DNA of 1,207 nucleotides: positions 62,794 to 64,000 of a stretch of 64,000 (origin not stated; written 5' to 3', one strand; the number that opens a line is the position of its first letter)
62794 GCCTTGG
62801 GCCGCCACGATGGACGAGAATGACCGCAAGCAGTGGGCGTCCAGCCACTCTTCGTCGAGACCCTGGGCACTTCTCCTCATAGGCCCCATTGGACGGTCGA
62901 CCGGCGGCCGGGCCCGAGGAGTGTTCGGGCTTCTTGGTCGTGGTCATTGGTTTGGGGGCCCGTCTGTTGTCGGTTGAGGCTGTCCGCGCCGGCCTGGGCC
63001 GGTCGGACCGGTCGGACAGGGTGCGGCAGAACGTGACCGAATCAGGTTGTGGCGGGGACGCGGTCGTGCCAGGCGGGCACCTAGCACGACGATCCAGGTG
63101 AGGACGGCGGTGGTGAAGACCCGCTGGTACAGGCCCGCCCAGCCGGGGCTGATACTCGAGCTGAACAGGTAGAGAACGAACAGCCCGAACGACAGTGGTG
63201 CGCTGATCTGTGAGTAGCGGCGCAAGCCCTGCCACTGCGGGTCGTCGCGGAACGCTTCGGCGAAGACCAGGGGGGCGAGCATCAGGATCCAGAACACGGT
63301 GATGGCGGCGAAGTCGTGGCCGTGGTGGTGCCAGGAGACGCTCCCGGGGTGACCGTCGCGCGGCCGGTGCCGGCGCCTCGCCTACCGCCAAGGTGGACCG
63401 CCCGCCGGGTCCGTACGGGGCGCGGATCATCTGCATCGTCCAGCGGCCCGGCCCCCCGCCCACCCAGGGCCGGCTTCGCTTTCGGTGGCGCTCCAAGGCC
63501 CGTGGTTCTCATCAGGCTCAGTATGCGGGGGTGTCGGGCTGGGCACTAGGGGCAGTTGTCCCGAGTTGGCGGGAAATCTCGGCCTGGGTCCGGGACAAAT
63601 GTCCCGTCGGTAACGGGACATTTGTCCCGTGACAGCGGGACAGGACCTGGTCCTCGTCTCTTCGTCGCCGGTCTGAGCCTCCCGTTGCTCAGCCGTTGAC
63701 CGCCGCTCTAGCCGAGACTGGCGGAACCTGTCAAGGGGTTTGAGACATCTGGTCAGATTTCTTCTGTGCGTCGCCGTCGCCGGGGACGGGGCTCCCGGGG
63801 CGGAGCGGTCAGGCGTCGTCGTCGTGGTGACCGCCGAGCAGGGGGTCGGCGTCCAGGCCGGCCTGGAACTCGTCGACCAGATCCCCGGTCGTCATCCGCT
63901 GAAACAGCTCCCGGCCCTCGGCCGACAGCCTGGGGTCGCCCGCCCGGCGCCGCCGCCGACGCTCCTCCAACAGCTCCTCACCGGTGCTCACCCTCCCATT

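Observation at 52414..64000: ~11.4-kb segment bracketed by ~93% identical direct repeats (paralogous antitoxin-like genes), with gene fragments on both sides of a giant gene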

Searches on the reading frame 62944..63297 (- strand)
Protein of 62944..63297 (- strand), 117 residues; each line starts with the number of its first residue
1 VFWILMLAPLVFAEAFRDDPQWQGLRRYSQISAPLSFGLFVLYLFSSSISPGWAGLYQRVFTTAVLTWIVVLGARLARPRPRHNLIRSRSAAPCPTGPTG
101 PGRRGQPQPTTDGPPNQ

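Call 7: search_protein_families(library=pfam, proteins=[window:62944-63297:-], max_evalue=0.1)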
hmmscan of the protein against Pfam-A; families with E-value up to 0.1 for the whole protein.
window:62944-63297:- (117 aa): 1 family
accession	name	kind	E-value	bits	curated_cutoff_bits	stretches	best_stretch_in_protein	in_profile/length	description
PF06197.19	DUF998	-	4.9e-06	26.8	30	1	1-74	112-183/184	Protein of unknown function (DUF998)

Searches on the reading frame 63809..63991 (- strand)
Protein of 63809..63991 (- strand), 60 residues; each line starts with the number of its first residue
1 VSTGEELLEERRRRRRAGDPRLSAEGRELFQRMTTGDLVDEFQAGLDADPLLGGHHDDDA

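Call 7: search_protein_families(library=pfam, proteins=[window:63809-63991:-], max_evalue=0.1)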
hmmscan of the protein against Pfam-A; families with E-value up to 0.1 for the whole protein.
window:63809-63991:- (60 aa): 0 families

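Call 10: find_encoding_contigs(protein=window:63809-63991:-, flank=10000, max_places=10)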
Protein window:63809-63991:- (60 aa): no gene with exactly this product is on record in the collection.

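Call 11: find_homologous_proteins(query=window:63809-63991:-, max_evalue=0.001)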
Query window:63809-63991:- (60 aa): 211 proteins with E <= 0.001 among 211 candidates; the best 120 are listed.
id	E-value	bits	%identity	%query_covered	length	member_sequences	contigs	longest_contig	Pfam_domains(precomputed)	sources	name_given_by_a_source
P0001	2.9e-26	108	92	100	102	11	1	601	-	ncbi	-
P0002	5.6e-26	107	92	98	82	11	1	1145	-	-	-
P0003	1.4e-25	105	89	100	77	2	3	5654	-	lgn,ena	-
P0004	3.6e-25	104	91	100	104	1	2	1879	-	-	-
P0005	1.9e-23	99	86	98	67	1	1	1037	-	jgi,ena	-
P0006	1.2e-22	96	86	98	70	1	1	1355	-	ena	-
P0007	1.5e-22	96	83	100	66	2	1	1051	-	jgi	jgi:hypothetical protein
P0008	3.9e-22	95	84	95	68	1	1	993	-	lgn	-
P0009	8.0e-22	94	79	98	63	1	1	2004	-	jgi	jgi:hypothetical protein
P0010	9.0e-22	94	96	47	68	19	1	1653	-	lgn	-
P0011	2.0e-21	92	95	72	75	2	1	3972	-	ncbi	-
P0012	2.0e-21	92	78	98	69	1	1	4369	-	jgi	jgi:hypothetical protein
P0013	2.4e-21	92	75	100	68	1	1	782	-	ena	-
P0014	2.5e-21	92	84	98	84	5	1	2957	-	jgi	-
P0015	2.6e-21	92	86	90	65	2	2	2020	-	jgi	jgi:hypothetical protein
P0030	2.7e-20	89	95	72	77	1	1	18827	-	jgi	jgi:hypothetical protein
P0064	2.7e-19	86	79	58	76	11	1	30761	-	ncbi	-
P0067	3.0e-19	86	81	92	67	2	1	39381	-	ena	-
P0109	6.3e-18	81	73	98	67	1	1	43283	-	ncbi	-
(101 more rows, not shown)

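Call 13: find_encoding_contigs(protein=P0064, flank=6000, max_places=3)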
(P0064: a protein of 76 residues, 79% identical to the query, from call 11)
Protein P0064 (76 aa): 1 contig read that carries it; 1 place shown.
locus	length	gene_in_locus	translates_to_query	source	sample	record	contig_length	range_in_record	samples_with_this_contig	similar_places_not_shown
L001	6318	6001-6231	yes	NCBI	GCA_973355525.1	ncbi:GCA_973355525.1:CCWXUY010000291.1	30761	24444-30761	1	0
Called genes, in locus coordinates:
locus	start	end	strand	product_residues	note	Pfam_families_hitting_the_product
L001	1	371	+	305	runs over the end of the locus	PF01063:Aminotran_4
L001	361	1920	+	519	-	PF00682:HMGL-like, PF22617:HCS_D2, PF08502:LeuA_dimer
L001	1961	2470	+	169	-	-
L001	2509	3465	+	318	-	-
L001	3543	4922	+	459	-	PF00749:tRNA-synt_1c, PF19269:Anticodon_2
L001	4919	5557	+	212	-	PF02698:DUF218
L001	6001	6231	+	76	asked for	-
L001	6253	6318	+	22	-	?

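Call 14: find_encoding_contigs(protein=P0109, flank=6000, max_places=3)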
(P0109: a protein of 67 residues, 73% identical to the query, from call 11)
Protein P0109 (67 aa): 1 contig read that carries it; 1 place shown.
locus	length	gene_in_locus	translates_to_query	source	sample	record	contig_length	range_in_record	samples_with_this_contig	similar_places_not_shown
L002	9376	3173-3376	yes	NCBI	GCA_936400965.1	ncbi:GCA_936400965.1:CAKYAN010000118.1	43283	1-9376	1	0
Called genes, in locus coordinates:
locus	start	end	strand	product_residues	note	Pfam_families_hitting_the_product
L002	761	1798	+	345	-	-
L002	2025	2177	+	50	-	-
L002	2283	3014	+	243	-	-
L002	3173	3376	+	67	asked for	-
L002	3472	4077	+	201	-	PF05685:Uma2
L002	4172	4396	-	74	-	-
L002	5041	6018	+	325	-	PF01073:3Beta_HSD, PF01370:Epimerase, PF04321:RmlD_sub_bind (weak), PF05368:NmrA (weak), PF13460:NAD_binding_10, PF16363:GDP_Man_Dehyd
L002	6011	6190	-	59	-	-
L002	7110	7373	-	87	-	-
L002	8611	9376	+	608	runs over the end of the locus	-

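Call 15: find_encoding_contigs(protein=P0001, flank=6000, max_places=3)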
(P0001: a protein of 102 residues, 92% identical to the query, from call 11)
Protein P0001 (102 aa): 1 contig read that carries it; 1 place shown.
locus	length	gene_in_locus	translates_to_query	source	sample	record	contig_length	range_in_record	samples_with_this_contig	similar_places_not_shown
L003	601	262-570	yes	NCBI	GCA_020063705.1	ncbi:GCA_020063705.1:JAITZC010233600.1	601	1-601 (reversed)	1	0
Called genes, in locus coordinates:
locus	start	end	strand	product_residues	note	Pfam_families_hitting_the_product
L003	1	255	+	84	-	?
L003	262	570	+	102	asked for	-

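Call 20: find_encoding_contigs(protein=P0067, flank=8000, max_places=2)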
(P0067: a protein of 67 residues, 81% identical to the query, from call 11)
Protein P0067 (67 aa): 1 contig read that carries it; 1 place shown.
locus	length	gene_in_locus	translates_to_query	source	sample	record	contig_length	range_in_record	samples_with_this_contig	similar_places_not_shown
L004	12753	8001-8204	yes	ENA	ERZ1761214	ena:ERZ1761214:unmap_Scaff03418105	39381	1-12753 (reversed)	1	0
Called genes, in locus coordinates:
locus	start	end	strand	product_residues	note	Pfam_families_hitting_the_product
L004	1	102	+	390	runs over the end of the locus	-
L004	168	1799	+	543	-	PF04234:CopC, PF05425:CopD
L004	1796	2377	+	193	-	-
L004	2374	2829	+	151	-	-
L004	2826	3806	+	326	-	-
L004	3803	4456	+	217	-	PF13628:DUF4142, PF03713:DUF305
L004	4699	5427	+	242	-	PF02517:Rce1-like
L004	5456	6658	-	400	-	PF01551:Peptidase_M23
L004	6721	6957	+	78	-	-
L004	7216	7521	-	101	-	PF12728:HTH_17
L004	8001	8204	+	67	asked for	-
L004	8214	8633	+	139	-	-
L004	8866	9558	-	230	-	PF14137:DUF4304 (weak)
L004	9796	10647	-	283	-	PF03724:META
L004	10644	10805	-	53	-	PF08281:Sigma70_r4_2 (weak)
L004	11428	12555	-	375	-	PF00589:Phage_integrase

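Call 21: find_encoding_contigs(protein=P0030, flank=8000, max_places=2)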
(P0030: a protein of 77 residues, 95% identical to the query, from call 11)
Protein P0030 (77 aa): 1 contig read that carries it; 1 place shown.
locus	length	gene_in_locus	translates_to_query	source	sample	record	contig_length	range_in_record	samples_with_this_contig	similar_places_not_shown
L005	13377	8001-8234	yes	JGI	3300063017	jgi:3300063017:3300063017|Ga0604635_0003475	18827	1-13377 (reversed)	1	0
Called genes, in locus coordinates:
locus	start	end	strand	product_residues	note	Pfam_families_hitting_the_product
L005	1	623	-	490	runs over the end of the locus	PF01555:N6_N4_Mtase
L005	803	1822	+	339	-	PF00180:Iso_dh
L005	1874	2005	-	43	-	-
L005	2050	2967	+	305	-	PF01063:Aminotran_4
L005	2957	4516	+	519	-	PF00682:HMGL-like, PF22617:HCS_D2, PF08502:LeuA_dimer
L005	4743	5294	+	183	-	-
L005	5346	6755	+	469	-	PF00749:tRNA-synt_1c, PF19269:Anticodon_2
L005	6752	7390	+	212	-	PF02698:DUF218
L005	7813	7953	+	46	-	-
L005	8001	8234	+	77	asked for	-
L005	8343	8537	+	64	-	-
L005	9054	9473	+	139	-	-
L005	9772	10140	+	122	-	-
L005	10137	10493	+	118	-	PF18480:DUF5615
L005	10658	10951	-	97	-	-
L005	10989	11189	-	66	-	-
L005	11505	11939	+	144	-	PF19715:DUF6210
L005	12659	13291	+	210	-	-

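Call 22: find_encoding_contigs(protein=P0003, flank=8000, max_places=3)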
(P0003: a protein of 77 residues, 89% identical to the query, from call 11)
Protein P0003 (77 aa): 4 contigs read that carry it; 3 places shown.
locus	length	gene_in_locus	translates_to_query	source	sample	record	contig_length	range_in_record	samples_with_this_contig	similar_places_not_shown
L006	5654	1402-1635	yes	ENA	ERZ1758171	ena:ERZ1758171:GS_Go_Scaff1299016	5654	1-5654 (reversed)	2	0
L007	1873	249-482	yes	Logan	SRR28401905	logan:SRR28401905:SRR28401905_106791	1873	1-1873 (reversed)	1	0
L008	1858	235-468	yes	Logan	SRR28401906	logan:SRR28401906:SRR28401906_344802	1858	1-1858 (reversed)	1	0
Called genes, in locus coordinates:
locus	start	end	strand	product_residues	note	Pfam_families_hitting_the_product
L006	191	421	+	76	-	-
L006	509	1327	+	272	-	PF00589:Phage_integrase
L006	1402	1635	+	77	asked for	-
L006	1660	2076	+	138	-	-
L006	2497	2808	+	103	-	PF12728:HTH_17 (weak)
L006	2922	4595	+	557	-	PF08751:TrwC, PF13604:AAA_30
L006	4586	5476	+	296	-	PF13604:AAA_30, PF18335:SH3_13, PF13538:UvrD_C_2 (faint)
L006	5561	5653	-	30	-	?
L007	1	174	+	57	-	?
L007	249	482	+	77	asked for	-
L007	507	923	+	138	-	-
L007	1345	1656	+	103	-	PF12728:HTH_17 (weak)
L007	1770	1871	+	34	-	?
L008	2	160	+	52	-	?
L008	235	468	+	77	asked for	-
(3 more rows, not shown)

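Call 26: find_related_loci(query=window:63809-63991:-, collection=genome_contigs, flank=10000)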
Query window:63809-63991:- (60 aa) in genome_contigs; peptide patterns used: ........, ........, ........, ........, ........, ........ (x = any residue, [..] = any of these).
600 stretches matched a pattern (row limit reached: there are more); 1 encode a relative of the query (tblastn E <= 1e-3); 1 distinct loci.
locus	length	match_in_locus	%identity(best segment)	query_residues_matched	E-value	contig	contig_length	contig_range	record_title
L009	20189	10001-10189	67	1-59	2e-18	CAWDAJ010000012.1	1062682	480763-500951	MAG: uncultured Acidimicrobiaceae bacterium isolate MFD01721.bin.1.254 genome assembly, contig: contig_5180, whole genom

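Call 29: search_protein_families(library=pfam, proteins=[L006:1660-2073:+, L009:10223-10645:+, L004:8214-8630:+, L006:509-1324:+, L009:8697-9947:+, L006:1402-1632:+], max_evalue=1)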
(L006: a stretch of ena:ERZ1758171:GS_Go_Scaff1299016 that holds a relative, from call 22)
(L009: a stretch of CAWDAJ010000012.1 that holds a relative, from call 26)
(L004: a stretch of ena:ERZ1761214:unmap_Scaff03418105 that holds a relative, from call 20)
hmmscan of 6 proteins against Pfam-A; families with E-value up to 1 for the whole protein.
L006:1660-2073:+ (138 aa): 0 families

L009:10223-10645:+ (141 aa): 0 families

L004:8214-8630:+ (139 aa): 0 families

L006:509-1324:+ (272 aa): 2 families
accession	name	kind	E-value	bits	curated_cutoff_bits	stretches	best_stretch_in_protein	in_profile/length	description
PF00589.27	Phage_integrase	-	1.3e-21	77.6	27.1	1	71-255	5-169/172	Phage integrase family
PF11917.13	DUF3435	-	0.045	13.1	25.8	1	87-114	27-54/418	Protein of unknown function (DUF3435)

L009:8697-9947:+ (417 aa): 1 family
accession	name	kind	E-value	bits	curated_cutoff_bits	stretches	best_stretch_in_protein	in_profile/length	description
PF00589.27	Phage_integrase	-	1.5e-21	77.3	27.1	1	213-396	4-168/172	Phage integrase family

L006:1402-1632:+ (77 aa): 0 families

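Call 30: search_protein_families(library=ncbifam, proteins=[L006:1660-2073:+, L009:10223-10645:+, L006:1402-1632:+, window:63809-63991:-], max_evalue=1)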
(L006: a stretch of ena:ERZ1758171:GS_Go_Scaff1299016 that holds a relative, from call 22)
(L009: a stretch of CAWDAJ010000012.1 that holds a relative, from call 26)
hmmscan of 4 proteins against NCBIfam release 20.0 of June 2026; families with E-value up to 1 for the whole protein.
L006:1660-2073:+ (138 aa): 0 families

L009:10223-10645:+ (141 aa): 0 families

L006:1402-1632:+ (77 aa): 0 families

window:63809-63991:- (60 aa): 1 family
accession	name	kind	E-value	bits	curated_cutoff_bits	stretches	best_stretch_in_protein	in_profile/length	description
NF053726.1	WLR_fam_memb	equivalog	0.15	11.9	38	1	7-23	11-26/45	WLR motif membrane protein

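Call 34: list_cluster_members(proteins=[P0002, P0004, P0001])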
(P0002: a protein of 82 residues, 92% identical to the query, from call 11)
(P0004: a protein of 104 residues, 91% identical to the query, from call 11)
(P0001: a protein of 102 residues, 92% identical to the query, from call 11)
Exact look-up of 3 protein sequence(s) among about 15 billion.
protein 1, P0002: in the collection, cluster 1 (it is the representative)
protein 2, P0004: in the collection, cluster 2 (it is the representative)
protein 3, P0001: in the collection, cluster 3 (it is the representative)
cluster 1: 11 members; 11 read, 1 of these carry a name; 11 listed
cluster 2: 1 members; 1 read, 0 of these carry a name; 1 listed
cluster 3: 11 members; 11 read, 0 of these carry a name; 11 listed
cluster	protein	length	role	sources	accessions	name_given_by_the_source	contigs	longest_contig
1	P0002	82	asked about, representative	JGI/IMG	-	-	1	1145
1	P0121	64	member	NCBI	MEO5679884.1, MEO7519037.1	MAG: hypothetical protein ABIS47_09455 [Acidimicrobiales bacterium]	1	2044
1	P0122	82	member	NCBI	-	-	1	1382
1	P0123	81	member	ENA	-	-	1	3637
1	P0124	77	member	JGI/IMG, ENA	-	-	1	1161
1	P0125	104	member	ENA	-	-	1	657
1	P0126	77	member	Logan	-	-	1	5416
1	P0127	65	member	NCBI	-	-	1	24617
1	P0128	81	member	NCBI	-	-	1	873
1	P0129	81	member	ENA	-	-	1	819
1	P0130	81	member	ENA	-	-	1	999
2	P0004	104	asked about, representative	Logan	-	-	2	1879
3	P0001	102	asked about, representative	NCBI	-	-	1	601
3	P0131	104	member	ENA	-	-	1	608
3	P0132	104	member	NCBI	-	-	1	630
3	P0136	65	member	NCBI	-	-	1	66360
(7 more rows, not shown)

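Call 36: find_encoding_contigs(protein=P0136, flank=10000, max_places=4)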
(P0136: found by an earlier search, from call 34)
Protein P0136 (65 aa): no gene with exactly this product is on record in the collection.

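Call 57: find_encoding_contigs(protein=P0127, flank=10000, max_places=3)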
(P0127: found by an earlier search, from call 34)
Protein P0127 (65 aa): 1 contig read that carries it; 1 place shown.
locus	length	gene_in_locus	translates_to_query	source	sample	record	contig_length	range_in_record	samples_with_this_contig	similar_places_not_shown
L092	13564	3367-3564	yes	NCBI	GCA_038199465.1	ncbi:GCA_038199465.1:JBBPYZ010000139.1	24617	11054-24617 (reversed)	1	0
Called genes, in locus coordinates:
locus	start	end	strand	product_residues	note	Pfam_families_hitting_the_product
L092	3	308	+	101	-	?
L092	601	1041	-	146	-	-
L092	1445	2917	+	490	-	-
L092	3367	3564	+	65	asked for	-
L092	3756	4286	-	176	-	PF08808:RES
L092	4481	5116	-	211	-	-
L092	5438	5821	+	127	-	PF12728:HTH_17, PF03459:TOBE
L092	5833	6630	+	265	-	PF13531:SBP_bac_11, PF01547:SBP_bac_1, PF12727:PBP_like (weak)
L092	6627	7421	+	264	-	PF00528:BPD_transp_1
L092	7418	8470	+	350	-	PF00005:ABC_tran, PF02463:SMC_N (faint), PF13304:AAA_21 (faint), PF03459:TOBE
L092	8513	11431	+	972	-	PF01443:Viral_helicase1 (faint), PF13086:AAA_11 (weak), PF13245:AAA_19 (faint), PF13604:AAA_30 (faint), PF13087:AAA_12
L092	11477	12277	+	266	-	PF00561:Abhydrolase_1, PF12146:Hydrolase_4, PF12697:Abhydrolase_6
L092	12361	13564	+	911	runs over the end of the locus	PF00311:PEPcase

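Call 76: search_protein_families(library=padloc, proteins=[L006:509-1324:+], max_evalue=0.01)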
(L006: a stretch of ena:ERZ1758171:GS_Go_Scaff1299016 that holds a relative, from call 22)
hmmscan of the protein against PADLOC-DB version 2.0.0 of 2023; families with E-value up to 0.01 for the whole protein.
L006:509-1324:+ (272 aa): 0 families
